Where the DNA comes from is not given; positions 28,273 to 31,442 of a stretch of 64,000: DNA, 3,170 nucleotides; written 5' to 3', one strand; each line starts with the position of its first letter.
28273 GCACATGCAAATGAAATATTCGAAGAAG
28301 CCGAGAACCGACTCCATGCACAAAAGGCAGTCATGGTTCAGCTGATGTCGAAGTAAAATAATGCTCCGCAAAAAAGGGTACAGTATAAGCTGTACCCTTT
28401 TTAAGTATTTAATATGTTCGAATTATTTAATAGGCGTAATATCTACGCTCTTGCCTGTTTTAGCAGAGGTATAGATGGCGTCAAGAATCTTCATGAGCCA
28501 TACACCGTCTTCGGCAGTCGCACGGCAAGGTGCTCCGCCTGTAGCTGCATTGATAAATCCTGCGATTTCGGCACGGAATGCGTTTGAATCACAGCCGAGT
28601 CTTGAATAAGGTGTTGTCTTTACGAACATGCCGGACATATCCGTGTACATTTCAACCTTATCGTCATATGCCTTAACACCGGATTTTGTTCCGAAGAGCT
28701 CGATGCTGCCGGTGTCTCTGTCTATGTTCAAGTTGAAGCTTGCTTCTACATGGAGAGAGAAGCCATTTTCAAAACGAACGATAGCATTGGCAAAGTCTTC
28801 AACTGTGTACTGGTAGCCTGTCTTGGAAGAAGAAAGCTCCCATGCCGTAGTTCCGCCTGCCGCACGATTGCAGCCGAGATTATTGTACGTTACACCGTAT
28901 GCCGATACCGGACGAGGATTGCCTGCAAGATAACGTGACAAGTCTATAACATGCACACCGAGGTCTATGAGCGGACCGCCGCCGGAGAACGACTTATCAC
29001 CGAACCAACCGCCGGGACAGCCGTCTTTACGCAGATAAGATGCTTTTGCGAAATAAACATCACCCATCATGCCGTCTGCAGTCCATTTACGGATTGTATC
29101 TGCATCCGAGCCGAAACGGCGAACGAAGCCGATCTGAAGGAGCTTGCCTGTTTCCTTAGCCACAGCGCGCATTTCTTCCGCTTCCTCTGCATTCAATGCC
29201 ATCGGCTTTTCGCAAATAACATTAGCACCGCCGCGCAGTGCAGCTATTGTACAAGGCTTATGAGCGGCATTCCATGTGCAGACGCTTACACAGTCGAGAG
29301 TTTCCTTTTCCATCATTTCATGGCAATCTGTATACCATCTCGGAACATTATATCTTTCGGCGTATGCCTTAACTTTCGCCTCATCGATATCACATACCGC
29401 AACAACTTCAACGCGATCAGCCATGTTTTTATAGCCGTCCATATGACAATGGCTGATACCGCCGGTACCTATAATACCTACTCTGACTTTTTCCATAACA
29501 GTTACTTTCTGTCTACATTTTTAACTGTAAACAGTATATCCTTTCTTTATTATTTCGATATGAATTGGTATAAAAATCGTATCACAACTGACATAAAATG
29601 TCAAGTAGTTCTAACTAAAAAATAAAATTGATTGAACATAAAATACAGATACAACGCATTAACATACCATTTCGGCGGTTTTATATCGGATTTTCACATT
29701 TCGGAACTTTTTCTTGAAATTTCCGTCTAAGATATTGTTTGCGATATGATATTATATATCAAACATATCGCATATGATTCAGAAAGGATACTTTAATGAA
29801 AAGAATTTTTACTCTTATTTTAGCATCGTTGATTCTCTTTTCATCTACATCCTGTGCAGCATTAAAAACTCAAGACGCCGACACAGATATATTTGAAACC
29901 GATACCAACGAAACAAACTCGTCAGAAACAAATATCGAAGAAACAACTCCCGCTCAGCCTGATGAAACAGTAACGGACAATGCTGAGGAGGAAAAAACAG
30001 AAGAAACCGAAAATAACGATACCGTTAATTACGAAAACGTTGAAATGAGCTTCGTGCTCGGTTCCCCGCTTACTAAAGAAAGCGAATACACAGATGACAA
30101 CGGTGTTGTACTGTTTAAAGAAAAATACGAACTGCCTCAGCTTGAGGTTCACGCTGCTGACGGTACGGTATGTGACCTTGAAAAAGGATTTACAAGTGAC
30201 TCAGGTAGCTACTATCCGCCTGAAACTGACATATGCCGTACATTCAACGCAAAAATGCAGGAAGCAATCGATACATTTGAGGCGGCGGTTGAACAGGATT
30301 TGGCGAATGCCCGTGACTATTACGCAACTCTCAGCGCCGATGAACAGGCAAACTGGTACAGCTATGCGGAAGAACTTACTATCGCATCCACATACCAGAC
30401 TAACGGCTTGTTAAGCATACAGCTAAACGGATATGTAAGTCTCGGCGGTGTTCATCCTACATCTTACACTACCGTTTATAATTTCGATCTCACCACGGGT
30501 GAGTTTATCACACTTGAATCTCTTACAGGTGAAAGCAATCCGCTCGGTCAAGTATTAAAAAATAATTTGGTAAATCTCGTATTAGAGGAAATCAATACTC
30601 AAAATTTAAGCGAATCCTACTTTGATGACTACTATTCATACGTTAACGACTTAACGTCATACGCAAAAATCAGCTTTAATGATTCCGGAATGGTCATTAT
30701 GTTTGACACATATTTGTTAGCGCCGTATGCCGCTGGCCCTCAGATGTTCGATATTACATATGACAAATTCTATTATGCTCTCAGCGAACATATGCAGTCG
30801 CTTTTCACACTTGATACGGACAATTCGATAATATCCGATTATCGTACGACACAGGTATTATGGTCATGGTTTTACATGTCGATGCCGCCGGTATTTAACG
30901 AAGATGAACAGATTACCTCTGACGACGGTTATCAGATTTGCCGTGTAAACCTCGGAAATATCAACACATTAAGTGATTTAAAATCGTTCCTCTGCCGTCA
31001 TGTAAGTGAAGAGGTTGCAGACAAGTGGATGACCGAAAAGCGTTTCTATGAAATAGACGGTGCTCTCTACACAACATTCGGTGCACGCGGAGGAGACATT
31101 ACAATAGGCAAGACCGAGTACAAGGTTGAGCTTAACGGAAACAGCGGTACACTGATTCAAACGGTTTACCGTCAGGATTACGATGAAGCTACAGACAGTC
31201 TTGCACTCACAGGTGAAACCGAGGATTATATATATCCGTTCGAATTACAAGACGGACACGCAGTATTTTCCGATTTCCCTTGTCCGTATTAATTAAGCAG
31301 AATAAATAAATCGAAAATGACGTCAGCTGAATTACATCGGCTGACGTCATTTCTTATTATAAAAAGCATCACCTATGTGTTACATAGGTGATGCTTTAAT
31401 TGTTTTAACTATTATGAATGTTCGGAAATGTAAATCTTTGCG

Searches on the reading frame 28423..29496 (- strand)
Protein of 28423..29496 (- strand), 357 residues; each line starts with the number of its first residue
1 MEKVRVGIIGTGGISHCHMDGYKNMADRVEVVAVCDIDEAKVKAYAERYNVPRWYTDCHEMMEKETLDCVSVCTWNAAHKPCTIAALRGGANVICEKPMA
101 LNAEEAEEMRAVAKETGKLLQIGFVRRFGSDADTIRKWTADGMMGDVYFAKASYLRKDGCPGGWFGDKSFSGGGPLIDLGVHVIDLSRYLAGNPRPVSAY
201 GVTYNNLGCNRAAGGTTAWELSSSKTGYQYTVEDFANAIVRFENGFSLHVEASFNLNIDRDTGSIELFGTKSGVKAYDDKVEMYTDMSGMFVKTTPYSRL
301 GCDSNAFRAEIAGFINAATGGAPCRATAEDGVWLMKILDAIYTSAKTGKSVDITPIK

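Call 81: search_protein_families(library=pfam, proteins=[window:28423-29496:-], max_evalue=0.0001)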
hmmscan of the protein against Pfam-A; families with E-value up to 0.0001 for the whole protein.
window:28423-29496:- (357 aa): 3 families
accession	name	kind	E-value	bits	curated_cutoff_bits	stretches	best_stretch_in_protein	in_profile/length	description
PF01408.29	GFO_IDH_MocA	-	2.9e-31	109.1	24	1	4-124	1-120/120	Oxidoreductase family, NAD-binding Rossmann fold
PF22725.1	GFO_IDH_MocA_C3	-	1e-22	80.9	27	1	134-272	3-121/124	GFO/IDH/MocA C-terminal domain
PF02894.22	GFO_IDH_MocA_C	-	5.8e-18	65.9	22.9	1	141-353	6-218/218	Oxidoreductase family, C-terminal alpha/beta domain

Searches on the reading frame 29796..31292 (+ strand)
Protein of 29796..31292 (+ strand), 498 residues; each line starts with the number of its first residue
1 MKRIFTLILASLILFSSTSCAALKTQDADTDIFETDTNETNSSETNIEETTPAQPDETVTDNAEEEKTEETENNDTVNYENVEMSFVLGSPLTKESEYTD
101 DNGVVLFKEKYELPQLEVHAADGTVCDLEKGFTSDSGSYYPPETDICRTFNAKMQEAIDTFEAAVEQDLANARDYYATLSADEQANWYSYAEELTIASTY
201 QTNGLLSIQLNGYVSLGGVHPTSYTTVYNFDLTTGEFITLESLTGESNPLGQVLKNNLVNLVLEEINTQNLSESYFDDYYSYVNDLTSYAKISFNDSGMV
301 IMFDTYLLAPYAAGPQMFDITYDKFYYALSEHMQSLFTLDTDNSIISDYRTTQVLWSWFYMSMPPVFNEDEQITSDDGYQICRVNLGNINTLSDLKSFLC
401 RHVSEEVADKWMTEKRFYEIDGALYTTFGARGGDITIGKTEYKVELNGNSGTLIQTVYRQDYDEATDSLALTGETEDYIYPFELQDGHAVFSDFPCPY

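Call 81: search_protein_families(library=pfam, proteins=[window:29796-31292:+], max_evalue=0.0001)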
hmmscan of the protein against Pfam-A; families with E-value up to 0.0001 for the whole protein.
window:29796-31292:+ (498 aa): 1 family
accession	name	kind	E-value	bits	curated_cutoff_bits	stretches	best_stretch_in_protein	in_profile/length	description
PF11738.13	DUF3298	-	2.2e-08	35.3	24.1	1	256-323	12-84/84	Protein of unknown function (DUF3298)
